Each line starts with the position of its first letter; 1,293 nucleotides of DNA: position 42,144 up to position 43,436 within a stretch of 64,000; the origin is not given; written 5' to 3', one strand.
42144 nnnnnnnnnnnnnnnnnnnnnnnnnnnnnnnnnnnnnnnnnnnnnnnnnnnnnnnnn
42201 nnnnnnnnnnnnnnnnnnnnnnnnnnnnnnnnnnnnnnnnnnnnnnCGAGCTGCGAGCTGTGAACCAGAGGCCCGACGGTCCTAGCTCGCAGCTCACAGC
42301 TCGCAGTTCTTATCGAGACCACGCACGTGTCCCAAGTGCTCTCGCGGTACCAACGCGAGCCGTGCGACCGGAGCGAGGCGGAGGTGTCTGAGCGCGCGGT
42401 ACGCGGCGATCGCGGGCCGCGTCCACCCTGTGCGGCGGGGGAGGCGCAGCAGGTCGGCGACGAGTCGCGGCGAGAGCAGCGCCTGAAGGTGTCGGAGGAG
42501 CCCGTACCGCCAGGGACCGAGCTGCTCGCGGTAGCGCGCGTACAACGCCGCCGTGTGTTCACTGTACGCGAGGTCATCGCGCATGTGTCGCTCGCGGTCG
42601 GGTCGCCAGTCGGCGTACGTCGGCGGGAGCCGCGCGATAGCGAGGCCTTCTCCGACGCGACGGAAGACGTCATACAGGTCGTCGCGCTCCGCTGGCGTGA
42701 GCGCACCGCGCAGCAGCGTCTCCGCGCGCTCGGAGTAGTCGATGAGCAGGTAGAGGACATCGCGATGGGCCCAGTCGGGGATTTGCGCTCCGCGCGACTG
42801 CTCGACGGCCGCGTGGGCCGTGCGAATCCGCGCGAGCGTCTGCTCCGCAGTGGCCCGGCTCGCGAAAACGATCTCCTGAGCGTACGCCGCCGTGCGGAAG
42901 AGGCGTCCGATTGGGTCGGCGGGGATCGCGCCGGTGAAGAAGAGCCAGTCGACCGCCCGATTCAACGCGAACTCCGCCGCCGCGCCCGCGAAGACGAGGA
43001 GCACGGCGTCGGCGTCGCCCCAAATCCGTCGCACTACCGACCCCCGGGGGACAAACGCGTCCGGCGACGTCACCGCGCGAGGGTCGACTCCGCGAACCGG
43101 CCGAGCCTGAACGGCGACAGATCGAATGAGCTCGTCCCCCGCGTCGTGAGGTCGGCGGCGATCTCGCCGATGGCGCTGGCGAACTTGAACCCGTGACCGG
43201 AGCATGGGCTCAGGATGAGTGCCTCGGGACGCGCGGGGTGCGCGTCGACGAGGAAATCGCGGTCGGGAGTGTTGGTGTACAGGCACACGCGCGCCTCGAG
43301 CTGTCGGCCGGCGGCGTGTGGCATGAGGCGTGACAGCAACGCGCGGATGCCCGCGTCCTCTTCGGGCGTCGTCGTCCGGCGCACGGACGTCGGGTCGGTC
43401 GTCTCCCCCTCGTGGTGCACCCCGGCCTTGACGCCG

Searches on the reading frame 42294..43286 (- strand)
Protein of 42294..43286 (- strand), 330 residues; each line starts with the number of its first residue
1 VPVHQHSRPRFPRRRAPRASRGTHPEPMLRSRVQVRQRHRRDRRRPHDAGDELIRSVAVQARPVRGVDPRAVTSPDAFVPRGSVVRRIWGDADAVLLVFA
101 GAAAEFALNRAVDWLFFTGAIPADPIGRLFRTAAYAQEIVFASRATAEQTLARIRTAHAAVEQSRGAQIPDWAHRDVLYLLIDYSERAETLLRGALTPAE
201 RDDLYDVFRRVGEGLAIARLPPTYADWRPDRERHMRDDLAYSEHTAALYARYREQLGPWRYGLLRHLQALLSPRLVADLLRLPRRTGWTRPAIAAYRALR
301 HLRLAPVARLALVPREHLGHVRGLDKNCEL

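Call 16: search_protein_families(library=pfam, proteins=[window:42294-43286:-], max_evalue=0.01)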
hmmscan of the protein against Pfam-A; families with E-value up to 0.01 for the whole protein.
window:42294-43286:- (330 aa): 1 family
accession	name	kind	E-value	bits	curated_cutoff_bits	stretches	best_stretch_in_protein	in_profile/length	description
PF09995.15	MPAB_Lcp_cat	-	1.3e-14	55.2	23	1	88-301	3-227/231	ER-bound oxygenase mpaB/B'/Rubber oxygenase, catalytic domain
